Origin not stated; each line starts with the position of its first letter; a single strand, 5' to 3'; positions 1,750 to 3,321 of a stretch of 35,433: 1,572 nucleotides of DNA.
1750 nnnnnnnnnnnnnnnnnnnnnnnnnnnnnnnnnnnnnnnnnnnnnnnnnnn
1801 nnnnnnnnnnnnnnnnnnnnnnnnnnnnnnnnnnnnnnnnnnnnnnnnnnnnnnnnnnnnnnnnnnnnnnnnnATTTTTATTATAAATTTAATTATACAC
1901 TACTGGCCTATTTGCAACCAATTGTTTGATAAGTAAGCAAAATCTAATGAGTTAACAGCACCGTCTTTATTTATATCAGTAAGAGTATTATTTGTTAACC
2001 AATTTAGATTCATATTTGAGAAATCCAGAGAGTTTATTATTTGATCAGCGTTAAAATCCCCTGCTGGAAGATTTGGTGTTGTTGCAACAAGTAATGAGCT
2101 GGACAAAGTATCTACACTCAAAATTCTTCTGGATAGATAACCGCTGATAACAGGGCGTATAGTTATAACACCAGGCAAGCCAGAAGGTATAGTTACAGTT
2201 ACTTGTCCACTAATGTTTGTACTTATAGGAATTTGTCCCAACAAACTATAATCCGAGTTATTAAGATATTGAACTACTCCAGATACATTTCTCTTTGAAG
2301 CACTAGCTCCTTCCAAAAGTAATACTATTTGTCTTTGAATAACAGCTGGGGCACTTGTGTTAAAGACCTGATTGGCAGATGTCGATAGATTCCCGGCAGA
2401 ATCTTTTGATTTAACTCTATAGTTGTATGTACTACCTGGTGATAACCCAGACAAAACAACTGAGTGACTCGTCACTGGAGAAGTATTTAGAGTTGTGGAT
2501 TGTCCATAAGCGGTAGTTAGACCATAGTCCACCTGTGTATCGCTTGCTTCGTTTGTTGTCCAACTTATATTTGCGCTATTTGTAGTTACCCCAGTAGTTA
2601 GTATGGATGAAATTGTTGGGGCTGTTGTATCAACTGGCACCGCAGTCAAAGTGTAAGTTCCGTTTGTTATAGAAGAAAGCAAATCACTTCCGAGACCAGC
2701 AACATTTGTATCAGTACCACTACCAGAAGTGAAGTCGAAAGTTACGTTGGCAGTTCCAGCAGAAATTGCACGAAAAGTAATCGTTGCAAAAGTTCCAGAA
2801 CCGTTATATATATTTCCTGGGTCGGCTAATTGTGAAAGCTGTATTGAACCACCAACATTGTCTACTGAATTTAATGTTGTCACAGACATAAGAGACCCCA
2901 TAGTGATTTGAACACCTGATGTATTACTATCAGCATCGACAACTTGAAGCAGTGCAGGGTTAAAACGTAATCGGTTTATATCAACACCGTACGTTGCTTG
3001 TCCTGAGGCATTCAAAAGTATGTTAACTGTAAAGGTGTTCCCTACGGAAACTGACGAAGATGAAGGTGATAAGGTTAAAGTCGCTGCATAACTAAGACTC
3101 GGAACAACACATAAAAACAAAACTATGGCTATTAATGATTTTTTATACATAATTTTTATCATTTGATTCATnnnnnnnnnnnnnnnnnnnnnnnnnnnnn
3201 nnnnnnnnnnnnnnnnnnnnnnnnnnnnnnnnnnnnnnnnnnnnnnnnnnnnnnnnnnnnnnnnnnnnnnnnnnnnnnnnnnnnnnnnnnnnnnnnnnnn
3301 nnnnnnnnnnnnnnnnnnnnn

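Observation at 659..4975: Three-gene cohesin-dockerin module predicts a peptidoglycan-anchored anchor / adaptor / cargo surface assembly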

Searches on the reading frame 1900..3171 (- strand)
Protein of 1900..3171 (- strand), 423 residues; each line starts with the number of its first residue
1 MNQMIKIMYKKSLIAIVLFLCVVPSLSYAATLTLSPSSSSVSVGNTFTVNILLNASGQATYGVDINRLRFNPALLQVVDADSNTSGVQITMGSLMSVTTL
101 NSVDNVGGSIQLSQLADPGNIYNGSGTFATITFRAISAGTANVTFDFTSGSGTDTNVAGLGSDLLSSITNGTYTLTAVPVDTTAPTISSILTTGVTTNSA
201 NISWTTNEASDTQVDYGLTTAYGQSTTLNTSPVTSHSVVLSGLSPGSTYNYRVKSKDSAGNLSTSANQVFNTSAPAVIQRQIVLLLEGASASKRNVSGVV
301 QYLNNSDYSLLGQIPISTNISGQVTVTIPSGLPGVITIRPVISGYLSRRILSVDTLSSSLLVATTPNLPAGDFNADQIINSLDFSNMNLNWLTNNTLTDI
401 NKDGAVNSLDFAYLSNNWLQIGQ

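Call 3: search_protein_families(library=pfam, proteins=[window:1900-3171:-], max_evalue=1)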
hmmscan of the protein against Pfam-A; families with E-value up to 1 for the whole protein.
window:1900-3171:- (423 aa): 11 families
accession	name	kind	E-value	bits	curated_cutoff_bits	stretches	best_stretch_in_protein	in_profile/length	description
PF16656.11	Pur_ac_phosph_N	-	1.6e-09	38.6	30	1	193-272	9-93/93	Purple acid Phosphatase, N-terminal domain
PF00404.24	Dockerin_1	-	3.9e-08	33.8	22.9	1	370-416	1-54/57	Dockerin type I domain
PF00041.27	fn3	-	1.7e-07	31.7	25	1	192-266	8-79/84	Fibronectin type III domain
PF00963.24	Cohesin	-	4.2e-06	27.5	24.1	1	34-155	3-121/139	Cohesin domain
PF25077.1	DUF7800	-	0.01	16.4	27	1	195-257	13-73/89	Domain of unknown function (DUF7800)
PF25059.1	FN3_DSCAM-DSCAML_C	-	0.013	16.2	39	1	229-272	38-79/89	DSCAM/DSCAML C-terminal Fn3-like domain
PF24421.1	Ig_J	-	0.02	15.4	29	1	200-275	28-104/104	Tip attachment protein J, Ig-like domain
PF25677.1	Chimallin_Phikzvirus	-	0.031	12.9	27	1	57-98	542-583/627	Phikzvirus chimallin family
PF16655.11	PhoD_N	-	0.039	14.9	30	1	221-258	45-81/90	PhoD-like phosphatase, N-terminal domain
PF25788.1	Ig_Rha78A_N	-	0.074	13.8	27.4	1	193-272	13-101/105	Rha78A-like, N-terminal immunoglobulin domain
PF16893.11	fn3_2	-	0.33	11.6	27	1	190-264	8-82/89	Fibronectin type III domain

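Call 4: search_protein_families(library=ncbifam, proteins=[window:1900-3171:-], max_evalue=1)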
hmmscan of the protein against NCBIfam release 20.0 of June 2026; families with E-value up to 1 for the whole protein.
window:1900-3171:- (423 aa): 4 families
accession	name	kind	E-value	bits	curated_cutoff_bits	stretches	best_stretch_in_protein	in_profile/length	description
NF041611.1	exoglucan_CbhB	equivalog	1.2e-06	26.8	1950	1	138-275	759-888/997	exoglucanase CbhB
NF046070.1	PyrdoxPyrvTramin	equivalog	0.001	18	600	1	226-300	7-82/369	pyridoxamine--pyruvate transaminase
NF045522.1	MXAN_2561_fam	equivalog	0.0076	15.8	150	1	157-268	141-253/304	MXAN_2561 family MXYO-CTERM-anchored protein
NF041540.1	dockerin_GC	domain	0.11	12.9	29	1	372-418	11-63/67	GC-type dockerin domain-anchored protein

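Call 9: search_solved_structures(query=window:1900-3171:-, max_evalue=1, show_alignments=2)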
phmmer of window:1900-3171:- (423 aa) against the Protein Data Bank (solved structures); distinct sequences matched with E-value up to 1: 29.
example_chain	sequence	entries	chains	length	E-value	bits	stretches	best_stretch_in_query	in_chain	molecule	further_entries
1k85_A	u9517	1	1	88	5.1e-05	25.9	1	183-269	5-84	CHITINASE A1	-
7t82_E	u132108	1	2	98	0.00019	24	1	185-273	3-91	Centyrin S26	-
4u3h_A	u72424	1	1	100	0.0056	19.2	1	188-265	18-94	FN3con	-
3tes_A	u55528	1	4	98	0.01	18.4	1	185-256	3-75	Tencon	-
7t87_C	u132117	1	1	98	0.013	18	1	185-262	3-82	Centyrin S17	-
4m6a_A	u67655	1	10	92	0.013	17.9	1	185-256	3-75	Tencon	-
5j7k_A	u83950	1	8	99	0.016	17.7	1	189-261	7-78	FN3con-a-lys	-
4lpv_A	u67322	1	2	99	0.028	16.9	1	185-253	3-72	TENCON variant P41BR3-42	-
4lpy_A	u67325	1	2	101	0.031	16.7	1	185-254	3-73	TENCON variant G10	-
4lpx_A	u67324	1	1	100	0.033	16.7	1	185-254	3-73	TENCON variant D4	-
3teu_A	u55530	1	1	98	0.045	16.2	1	189-254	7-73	Fibcon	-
4lpw_A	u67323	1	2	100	0.054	16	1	185-252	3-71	TENCON variant A6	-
4lpt_A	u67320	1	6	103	0.06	15.8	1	185-252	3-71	TENCON variant P54CR4-31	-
2n1k_A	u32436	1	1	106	0.07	15.6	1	183-256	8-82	Fibronectin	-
8q6t_I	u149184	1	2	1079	0.078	15.4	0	174-260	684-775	Titin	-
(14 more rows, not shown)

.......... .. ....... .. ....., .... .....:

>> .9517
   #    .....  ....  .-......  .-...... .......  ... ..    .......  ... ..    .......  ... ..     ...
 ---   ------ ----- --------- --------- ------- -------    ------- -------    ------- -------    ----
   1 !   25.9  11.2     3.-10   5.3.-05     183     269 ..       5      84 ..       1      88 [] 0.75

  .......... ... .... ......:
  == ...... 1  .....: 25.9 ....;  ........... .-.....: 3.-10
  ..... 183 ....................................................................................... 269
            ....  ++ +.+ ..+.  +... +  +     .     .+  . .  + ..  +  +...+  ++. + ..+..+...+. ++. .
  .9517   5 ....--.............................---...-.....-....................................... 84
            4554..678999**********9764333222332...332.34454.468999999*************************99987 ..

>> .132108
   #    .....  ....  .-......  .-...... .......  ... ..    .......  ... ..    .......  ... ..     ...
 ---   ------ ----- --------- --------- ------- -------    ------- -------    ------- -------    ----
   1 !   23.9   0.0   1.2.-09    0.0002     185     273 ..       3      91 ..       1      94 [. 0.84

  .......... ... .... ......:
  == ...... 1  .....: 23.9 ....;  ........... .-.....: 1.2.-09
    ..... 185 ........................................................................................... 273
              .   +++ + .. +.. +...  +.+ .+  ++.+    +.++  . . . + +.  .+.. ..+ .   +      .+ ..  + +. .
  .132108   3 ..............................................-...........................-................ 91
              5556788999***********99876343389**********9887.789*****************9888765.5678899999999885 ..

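Call 53: find_homologous_proteins(query=window:1900-3171:-, max_evalue=1e-8)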
Query window:1900-3171:- (423 aa): 351 proteins with E <= 1e-8 among 8000 candidates; the best 120 are listed.
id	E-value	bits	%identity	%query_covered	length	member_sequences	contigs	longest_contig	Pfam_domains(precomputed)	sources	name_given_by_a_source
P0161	2.1e-252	855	100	98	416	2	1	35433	PF00404.25,PF00963.25,PF00041.28,PF16656.12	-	-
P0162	4.4e-196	670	66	56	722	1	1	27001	PF16655.13,PF25059.2,PF00404.25,PF23376.2,PF16893.12,PF26687.1,PF00041.28,PF16656.12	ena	-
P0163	1.8e-180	618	71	56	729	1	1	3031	PF16655.13,PF25059.2,PF00404.25,PF06486.17,PF00963.25,PF25788.3,PF25833.1,PF00041.28,PF16656.12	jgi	jgi:fibronectin type 3 domain-containing protein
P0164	9.8e-178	609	63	57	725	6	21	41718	PF16655.13,PF25059.2,PF00404.25,PF00963.25,PF25788.3,PF25833.1,PF25814.2,PF00041.28,PF16656.12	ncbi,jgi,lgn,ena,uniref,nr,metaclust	ncbi:MAG: hypothetical protein A2665_01340 [Candidatus Zambryskibacteria bacterium RIFCSPHIGHO2_01_F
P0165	7.8e-175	600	66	58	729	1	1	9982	PF16655.13,PF25059.2,PF00404.25,PF00963.25,PF25788.3,PF25833.1,PF00041.28,PF16656.12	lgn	-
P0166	1.8e-170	585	65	62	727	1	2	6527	PF25059.2,PF00404.25,PF00963.25,PF25788.3,PF00041.28,PF16656.12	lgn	-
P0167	3.5e-168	578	66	58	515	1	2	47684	PF00404.25,PF00041.28,PF16656.12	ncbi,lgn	ncbi:MAG: dockerin type I domain-containing protein [Parcubacteria group bacterium]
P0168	1.4e-166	572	54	62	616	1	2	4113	PF00404.25,PF00041.28,PF16656.12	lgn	-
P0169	2.4e-166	572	66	56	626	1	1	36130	PF16655.13,PF25059.2,PF00404.25,PF00963.25,PF16893.12,PF00041.28,PF16656.12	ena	-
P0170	5.1e-166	571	66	56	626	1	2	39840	PF16655.13,PF25059.2,PF00404.25,PF00963.25,PF16893.12,PF00041.28,PF16656.12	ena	-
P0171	5.4e-166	571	63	62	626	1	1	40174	PF16655.13,PF25059.2,PF00404.25,PF00963.25,PF16893.12,PF00041.28,PF16656.12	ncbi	ncbi:MAG TPA: fibronectin type III domain-containing protein [Candidatus Paceibacterota bacterium]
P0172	6.0e-166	570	60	65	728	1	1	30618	PF16655.13,PF25059.2,PF00404.25,PF25788.3,PF00041.28,PF16656.12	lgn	-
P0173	1.6e-165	569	63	62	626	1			PF16655.13,PF25059.2,PF00404.25,PF00963.25,PF16893.12,PF00041.28,PF16656.12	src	-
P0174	1.7e-165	569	63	62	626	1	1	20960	PF16655.13,PF25059.2,PF00404.25,PF00963.25,PF16893.12,PF00041.28,PF16656.12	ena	-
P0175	3.3e-165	568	63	62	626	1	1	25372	PF16655.13,PF25059.2,PF00404.25,PF16893.12,PF00041.28,PF16656.12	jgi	-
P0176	4.8e-163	561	60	61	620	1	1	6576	PF00404.25,PF00963.25,PF25788.3,PF00041.28,PF16656.12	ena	-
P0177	1.2e-162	559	60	56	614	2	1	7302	PF00404.25,PF00041.28,PF16656.12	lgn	-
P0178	2.1e-156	539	59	57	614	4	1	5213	PF00404.25,PF00041.28,PF16656.12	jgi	jgi:hypothetical protein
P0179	8.4e-148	511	54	52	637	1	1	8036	PF00404.25,PF25788.3,PF00041.28,PF16656.12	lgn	-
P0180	4.7e-147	508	57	55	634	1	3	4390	PF16655.13,PF25059.2,PF00404.25,PF25788.3,PF25833.1,PF00041.28,PF16656.12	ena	-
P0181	1.8e-145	503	55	61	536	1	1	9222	PF00404.25,PF00041.28,PF16656.12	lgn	-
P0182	1.1e-143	497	55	61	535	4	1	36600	PF00404.25,PF25788.3,PF00041.28,PF16656.12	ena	-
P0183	7.9e-140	484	55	56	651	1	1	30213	PF25059.2,PF00404.25,PF00963.25,PF25788.3,PF00041.28,PF16656.12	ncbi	-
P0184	1.9e-139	483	67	57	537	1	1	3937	PF00404.25,PF00041.28,PF16656.12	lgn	-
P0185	1.9e-138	480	49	65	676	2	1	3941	PF00404.25,PF25833.1,PF00041.28,PF16656.12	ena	-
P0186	3.7e-138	479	50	52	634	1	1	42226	PF00404.25,PF00963.25,PF25788.3,PF00041.28,PF16656.12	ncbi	-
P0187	7.9e-138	478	55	59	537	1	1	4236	PF00404.25,PF00963.25,PF25788.3,PF00041.28,PF16656.12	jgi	jgi:hypothetical protein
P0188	9.4e-138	478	43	88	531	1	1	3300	PF00404.25,PF00963.25,PF00041.28,PF16656.12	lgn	-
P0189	8.2e-137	475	49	59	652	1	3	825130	PF00404.25,PF00963.25,PF25833.1,PF00041.28,PF16656.12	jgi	jgi:fibronectin type 3 domain-containing protein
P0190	1.5e-136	474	63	59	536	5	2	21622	PF00404.25,PF25788.3,PF00041.28,PF16656.12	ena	-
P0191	3.6e-136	472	64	57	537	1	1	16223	PF00404.25,PF00963.25,PF00041.28,PF16656.12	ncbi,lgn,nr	ncbi:MAG: fibronectin type III domain-containing protein [bacterium]|nr:fibronectin type III domain-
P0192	1.0e-135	471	64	55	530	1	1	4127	PF00404.25,PF00963.25,PF00041.28,PF16656.12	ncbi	-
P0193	1.7e-135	470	57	63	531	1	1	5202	PF00404.25,PF00963.25,PF00041.28,PF16656.12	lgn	-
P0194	4.6e-135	469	63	59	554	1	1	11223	PF00404.25,PF00041.28,PF16656.12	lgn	-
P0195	1.9e-134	467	50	65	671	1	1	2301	PF16655.13,PF00404.25,PF18370.8,PF00041.28,PF16656.12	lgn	-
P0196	4.8e-134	465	50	56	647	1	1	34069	PF00404.25,PF25788.3,PF00041.28,PF16656.12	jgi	jgi:chitodextrinase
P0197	3.0e-133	463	59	61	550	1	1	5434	PF00404.25,PF00963.25,PF25788.3,PF00041.28,PF16656.12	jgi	jgi:fibronectin type 3 domain-containing protein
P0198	1.9e-131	457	47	62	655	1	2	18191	PF25059.2,PF00404.25,PF23376.2,PF00963.25,PF25788.3,PF00041.28,PF16656.12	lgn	-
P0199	1.4e-129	451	50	55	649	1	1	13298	PF00404.25,PF25788.3,PF00041.28,PF16656.12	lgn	-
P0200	4.2e-129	449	49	65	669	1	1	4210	PF16655.13,PF00404.25,PF18370.8,PF00041.28,PF16656.12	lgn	-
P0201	2.4e-128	447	46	56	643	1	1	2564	PF25059.2,PF00404.25,PF25788.3,PF25833.1,PF00041.28,PF16656.12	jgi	jgi:chitodextrinase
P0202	2.0e-127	444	56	61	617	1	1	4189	PF00404.25,PF00041.28,PF16656.12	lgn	-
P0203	1.7e-126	441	50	55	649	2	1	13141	PF00404.25,PF25788.3,PF00041.28,PF16656.12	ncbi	-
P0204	4.7e-125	436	62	21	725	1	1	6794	PF16655.13,PF25059.2,PF00404.25,PF23376.2,PF25788.3,PF16893.12,PF00041.28,PF16656.12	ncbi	ncbi:MAG: fibronectin type III domain-containing protein [Terriglobia bacterium]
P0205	4.1e-124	433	49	54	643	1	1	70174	PF00404.25,PF00041.28,PF16656.12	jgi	jgi:hypothetical protein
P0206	1.4e-123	431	48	62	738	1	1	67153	PF16655.13,PF00404.25,PF17957.8,PF00963.25,PF00041.28,PF16656.12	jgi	jgi:hypothetical protein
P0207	1.1e-120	421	37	99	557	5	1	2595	PF00404.25,PF00963.25,PF00041.28,PF16656.12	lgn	-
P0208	1.0e-119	418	41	60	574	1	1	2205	PF16655.13,PF25059.2,PF00404.25,PF23376.2,PF25788.3,PF00041.28,PF16656.12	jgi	jgi:chitodextrinase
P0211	8.0e-112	392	63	43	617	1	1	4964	PF00404.25,PF00041.28,PF16656.12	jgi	jgi:hypothetical protein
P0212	8.3e-112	392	57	64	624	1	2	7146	PF00404.25,PF00041.28,PF16656.12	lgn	-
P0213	1.6e-111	391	49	68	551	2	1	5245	PF00404.25,PF00963.25,PF00041.28,PF16656.12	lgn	-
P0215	2.9e-106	374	43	55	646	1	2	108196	PF00404.25,PF25788.3,PF25833.1,PF00041.28,PF16656.12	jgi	jgi:fibronectin type 3 domain-containing protein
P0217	4.0e-104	367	46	55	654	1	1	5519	PF25523.2,PF00963.25,PF18370.8,PF00041.28,PF16656.12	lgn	-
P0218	4.3e-103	364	54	63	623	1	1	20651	PF00404.25,PF17957.8,PF25788.3,PF00041.28,PF19077.7,PF16656.12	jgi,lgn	jgi:chitodextrinase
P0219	4.0e-101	357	41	57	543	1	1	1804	PF16655.13,PF25059.2,PF00404.25,PF25788.3,PF00041.28,PF16656.12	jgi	jgi:hypothetical protein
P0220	4.5e-101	357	41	57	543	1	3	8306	PF16655.13,PF25059.2,PF00404.25,PF25788.3,PF00041.28,PF16656.12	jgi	jgi:hypothetical protein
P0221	4.9e-101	357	44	61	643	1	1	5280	PF00404.25,PF17957.8,PF00041.28,PF16656.12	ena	-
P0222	5.3e-100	353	41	54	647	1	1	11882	PF00404.25,PF25788.3,PF00041.28,PF16656.12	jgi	jgi:fibronectin type 3 domain-containing protein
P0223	2.8e-99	351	55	65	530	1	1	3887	PF00404.25,PF17957.8,PF00963.25,PF00041.28,PF16656.12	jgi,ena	-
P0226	1.0e-95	339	53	50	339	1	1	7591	PF00404.25,PF00963.25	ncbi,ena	-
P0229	4.3e-93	331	45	61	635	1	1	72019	PF00404.25,PF17957.8,PF00963.25,PF00041.28,PF16656.12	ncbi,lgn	-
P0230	2.0e-90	322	41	69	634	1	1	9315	PF00404.25,PF17957.8,PF00963.25,PF00041.28,PF16656.12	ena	-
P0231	1.5e-89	319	47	55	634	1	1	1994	PF00404.25,PF17957.8,PF00041.28,PF16656.12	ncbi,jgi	-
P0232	3.6e-89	318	64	57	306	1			PF00963.25,PF00041.28,PF16656.12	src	-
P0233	8.5e-88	313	43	60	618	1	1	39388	PF00404.25,PF17957.8,PF00041.28,PF16656.12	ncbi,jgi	jgi:hypothetical protein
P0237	2.2e-83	299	53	23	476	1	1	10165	PF16655.13,PF25059.2,PF00404.25,PF23376.2,PF06486.17,PF25788.3,PF00041.28,PF16656.12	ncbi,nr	ncbi:MAG: fibronectin type III domain-containing protein [Acidobacteriia bacterium]|nr:fibronectin t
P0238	5.0e-83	298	57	35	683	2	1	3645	PF00963.25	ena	-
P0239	5.8e-83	297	48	65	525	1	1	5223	PF00404.25,PF17957.8,PF00963.25,PF00041.28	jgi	jgi:chitodextrinase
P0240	6.1e-81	291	50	44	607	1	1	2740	PF00404.25,PF17957.8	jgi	jgi:Bacterial Ig domain/Dockerin type I domain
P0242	1.1e-77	280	46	61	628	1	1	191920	PF25523.2,PF00404.25,PF17957.8,PF00963.25,PF18370.8,PF00041.28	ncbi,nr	ncbi:MAG: fibronectin type III domain-containing protein [Candidatus Doudnabacteria bacterium]|nr:fi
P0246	6.3e-76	274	49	61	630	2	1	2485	PF00404.25,PF17957.8,PF00041.28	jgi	jgi:chitodextrinase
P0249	5.3e-75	271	44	43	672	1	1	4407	PF00404.25,PF00963.25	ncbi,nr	ncbi:MAG: cohesin domain-containing protein [Candidatus Azambacteria bacterium]|nr:cohesin domain-co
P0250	9.9e-75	270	40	73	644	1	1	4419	PF00404.25,PF17957.8,PF00041.28,PF19077.7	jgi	jgi:hypothetical protein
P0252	4.6e-74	268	49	42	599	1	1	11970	PF00404.25,PF17957.8,PF13750.13,PF19077.7,PF16656.12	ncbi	-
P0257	3.9e-70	255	45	54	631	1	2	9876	PF00404.25,PF17957.8,PF00963.25,PF25788.3,PF00041.28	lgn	-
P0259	1.7e-67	246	44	65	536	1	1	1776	PF00404.25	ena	-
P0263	3.9e-65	239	39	57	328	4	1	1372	PF00404.25,PF00041.28,PF16656.12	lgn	-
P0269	1.6e-62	230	45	35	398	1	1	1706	PF00404.25,PF17957.8,PF00041.28,PF16656.12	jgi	jgi:hypothetical protein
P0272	1.4e-61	227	41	62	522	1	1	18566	PF00404.25,PF00041.28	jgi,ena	-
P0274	1.9e-61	227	40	98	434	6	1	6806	PF00404.25,PF00041.28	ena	-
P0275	3.4e-61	226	58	29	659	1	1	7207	PF00404.25,PF17957.8,PF13750.13,PF00041.28,PF16656.12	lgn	-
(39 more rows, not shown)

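Call 73: find_encoding_contigs(protein=P0164, flank=5000, max_places=2)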
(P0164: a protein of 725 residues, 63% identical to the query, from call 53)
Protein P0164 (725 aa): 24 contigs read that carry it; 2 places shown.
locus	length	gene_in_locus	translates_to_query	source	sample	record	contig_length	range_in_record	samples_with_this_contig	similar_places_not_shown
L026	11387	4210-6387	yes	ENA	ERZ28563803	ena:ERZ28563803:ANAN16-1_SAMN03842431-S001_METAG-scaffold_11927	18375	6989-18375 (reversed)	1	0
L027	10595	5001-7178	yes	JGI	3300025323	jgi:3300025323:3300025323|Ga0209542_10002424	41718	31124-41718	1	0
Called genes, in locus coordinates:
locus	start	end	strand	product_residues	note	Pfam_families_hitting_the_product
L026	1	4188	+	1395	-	?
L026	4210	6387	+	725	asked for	PF00963:Cohesin (weak), PF25814:fn3_SORL1 (faint), PF00041:fn3 (weak), PF16656:Pur_ac_phosph_N, PF00041:fn3, PF16656:Pur_ac_phosph_N, PF00041:fn3 (weak), PF00404:Dockerin_1 (weak), +4 more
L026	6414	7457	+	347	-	PF00963:Cohesin, PF01471:PG_binding_1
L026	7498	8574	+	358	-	PF09587:PGA_cap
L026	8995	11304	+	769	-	PF07719:TPR_2 (faint), PF13428:TPR_14 (faint), PF23914:TPR_CcmH_CycH (faint), PF13431:TPR_17 (faint), PF14559:TPR_19, PF25060:ARM_TT21_2nd (weak), PF13432:TPR_16 (weak), PF14559:TPR_19, +5 more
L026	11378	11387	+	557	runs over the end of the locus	PF03023:MurJ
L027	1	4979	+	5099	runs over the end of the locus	PF13385:Laminin_G_3, PF16656:Pur_ac_phosph_N, PF00041:fn3, PF00041:fn3, PF00041:fn3, PF00041:fn3, PF22842:Pel9A-like_beta_helix, PF00041:fn3, +11 more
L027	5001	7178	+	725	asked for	PF00963:Cohesin (weak), PF25814:fn3_SORL1 (faint), PF00041:fn3 (weak), PF16656:Pur_ac_phosph_N, PF00041:fn3, PF16656:Pur_ac_phosph_N, PF00041:fn3 (weak), PF00404:Dockerin_1 (weak), +4 more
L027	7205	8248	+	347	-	PF00963:Cohesin, PF01471:PG_binding_1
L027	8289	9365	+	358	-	PF09587:PGA_cap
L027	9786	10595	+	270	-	?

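Call 74: find_encoding_contigs(protein=P0189, flank=5000, max_places=1)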
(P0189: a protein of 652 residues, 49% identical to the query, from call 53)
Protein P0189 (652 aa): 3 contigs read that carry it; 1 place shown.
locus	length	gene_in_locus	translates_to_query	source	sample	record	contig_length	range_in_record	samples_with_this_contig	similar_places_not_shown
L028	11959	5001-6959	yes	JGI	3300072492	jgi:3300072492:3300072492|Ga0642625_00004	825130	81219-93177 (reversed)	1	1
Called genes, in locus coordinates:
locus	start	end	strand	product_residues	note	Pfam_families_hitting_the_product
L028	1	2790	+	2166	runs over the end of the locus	PF13385:Laminin_G_3, PF18998:Flg_new_2, PF07995:GSDH, PF18998:Flg_new_2 (weak), PF17957:Big_7, PF00404:Dockerin_1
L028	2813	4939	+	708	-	PF13385:Laminin_G_3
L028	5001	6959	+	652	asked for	PF00963:Cohesin, PF00041:fn3 (weak), PF25833:Fn3_SaeA_3rd (faint), PF00041:fn3, PF16656:Pur_ac_phosph_N, PF00404:Dockerin_1 (weak)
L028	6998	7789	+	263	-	PF00963:Cohesin (weak)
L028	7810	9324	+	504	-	PF13385:Laminin_G_3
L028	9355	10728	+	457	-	PF00479:G6PD_N, PF02781:G6PD_C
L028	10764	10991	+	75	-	-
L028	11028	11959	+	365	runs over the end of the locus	PF01926:MMR_HSR1, PF02421:FeoB_N, PF06071:YchF-GTPase_C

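Call 75: find_encoding_contigs(protein=P0242, flank=5000, max_places=1)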
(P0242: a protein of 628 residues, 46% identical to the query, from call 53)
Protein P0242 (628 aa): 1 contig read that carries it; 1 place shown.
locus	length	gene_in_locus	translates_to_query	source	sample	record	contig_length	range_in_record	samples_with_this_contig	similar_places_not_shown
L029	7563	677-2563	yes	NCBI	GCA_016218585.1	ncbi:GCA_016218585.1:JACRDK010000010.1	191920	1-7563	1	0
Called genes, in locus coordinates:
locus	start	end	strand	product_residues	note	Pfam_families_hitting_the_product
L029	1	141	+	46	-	PF00404:Dockerin_1 (weak)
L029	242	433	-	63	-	-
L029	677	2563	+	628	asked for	PF00963:Cohesin, PF00041:fn3, PF18370:RGI_lyase (faint), PF25523:Ig_RIMBP2 (faint), PF17957:Big_7, PF00404:Dockerin_1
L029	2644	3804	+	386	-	-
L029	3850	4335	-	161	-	PF20803:PaaX_M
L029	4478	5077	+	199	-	-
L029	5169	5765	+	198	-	-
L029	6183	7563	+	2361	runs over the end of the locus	PF00041:fn3 (weak), PF16656:Pur_ac_phosph_N (weak), PF17957:Big_7, PF00404:Dockerin_1 (weak)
